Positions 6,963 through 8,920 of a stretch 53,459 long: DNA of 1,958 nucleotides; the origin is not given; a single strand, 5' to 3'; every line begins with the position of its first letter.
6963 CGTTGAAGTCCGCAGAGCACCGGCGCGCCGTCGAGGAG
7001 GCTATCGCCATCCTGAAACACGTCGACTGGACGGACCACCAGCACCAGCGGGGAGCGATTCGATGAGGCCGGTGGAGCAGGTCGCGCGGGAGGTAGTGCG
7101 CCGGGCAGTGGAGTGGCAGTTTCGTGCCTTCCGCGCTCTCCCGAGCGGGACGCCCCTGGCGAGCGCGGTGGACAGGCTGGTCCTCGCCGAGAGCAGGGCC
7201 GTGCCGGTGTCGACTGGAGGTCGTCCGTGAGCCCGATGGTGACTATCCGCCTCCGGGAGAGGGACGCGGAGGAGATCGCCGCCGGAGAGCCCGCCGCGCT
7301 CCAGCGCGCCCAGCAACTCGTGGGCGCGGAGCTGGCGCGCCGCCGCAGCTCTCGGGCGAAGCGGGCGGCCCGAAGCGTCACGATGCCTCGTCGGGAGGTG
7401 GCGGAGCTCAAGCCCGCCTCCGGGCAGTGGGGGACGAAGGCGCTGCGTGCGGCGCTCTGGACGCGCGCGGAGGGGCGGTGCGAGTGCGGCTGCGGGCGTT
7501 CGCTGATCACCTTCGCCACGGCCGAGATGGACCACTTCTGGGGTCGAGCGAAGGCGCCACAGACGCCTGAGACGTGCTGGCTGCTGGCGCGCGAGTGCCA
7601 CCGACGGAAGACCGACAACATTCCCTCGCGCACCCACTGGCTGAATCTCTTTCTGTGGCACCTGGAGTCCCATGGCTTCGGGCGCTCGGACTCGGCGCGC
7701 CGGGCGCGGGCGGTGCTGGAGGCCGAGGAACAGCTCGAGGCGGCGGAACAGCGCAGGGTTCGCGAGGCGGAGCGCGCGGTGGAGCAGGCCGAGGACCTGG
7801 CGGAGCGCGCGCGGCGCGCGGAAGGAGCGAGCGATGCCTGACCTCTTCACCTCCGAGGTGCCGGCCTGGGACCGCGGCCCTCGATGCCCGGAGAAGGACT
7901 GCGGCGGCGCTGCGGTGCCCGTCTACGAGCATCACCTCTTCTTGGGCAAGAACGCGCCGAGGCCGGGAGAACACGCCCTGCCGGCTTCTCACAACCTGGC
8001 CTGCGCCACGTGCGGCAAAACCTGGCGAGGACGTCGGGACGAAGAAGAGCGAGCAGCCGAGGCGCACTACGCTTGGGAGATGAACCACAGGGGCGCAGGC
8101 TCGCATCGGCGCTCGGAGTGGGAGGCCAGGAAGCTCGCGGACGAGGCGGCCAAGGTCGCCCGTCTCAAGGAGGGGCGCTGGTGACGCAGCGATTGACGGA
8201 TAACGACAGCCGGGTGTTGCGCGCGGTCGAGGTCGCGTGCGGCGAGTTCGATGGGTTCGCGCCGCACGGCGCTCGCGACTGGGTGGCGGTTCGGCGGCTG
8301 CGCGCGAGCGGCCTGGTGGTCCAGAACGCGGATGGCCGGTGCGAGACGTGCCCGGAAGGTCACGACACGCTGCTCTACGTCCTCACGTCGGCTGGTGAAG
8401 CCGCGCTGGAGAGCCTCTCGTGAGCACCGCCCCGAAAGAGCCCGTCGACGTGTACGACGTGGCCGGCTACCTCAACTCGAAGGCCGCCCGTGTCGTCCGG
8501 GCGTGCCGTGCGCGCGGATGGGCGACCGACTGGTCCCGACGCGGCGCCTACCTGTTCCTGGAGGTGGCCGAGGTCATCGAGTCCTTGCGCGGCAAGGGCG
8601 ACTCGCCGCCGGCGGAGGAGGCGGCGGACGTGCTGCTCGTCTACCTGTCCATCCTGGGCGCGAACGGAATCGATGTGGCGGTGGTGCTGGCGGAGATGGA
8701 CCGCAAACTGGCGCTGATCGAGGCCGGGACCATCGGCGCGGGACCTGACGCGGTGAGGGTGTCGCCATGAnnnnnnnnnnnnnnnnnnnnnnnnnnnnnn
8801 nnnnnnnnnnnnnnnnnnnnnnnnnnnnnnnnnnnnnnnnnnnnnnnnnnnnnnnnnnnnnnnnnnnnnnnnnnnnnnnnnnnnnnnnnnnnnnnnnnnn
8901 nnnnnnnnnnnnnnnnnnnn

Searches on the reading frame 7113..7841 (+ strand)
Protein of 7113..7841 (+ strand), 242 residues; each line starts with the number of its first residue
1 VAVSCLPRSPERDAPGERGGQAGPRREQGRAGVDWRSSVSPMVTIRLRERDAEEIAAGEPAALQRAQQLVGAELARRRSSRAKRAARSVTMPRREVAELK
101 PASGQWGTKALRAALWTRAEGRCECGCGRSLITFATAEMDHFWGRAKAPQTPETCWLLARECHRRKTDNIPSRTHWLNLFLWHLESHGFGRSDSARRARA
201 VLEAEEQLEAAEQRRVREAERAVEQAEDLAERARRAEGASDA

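Call 12: search_protein_families(library=pfam, proteins=[window:7113-7841:+], max_evalue=0.01)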
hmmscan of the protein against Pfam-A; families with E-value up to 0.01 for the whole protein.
window:7113-7841:+ (242 aa): 0 families

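Call 13: search_protein_families(library=phrogs, proteins=[window:7113-7841:+], max_evalue=0.01)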
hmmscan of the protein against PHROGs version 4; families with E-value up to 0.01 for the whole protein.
window:7113-7841:+ (242 aa): 4 families
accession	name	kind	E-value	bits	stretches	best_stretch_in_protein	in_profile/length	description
phrog_740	-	DNA, RNA and nucleotide metabolism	0.0043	17.1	1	108-168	26-86/332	HNH endonuclease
phrog_589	-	DNA, RNA and nucleotide metabolism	0.006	17.3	1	108-169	79-141/179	HNH endonuclease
phrog_144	-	DNA, RNA and nucleotide metabolism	0.0064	17.2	1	102-168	68-134/175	HNH endonuclease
phrog_2118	-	DNA, RNA and nucleotide metabolism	0.0074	16.9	1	68-142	124-196/301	HNH endonuclease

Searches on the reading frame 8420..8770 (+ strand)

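Call 50: search_protein_families(library=pfam, proteins=[window:8420-8770:+], max_evalue=0.01)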
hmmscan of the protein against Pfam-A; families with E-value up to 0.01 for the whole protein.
window:8420-8770:+ (116 aa): 2 families
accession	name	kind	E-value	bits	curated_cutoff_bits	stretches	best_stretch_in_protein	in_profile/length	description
PF03819.22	MazG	-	0.00025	21.7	22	1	43-97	8-66/74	MazG nucleotide pyrophosphohydrolase domain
PF01503.22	PRA-PH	-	0.0014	19.4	21.3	1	38-96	28-85/86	Phosphoribosyl-ATP pyrophosphohydrolase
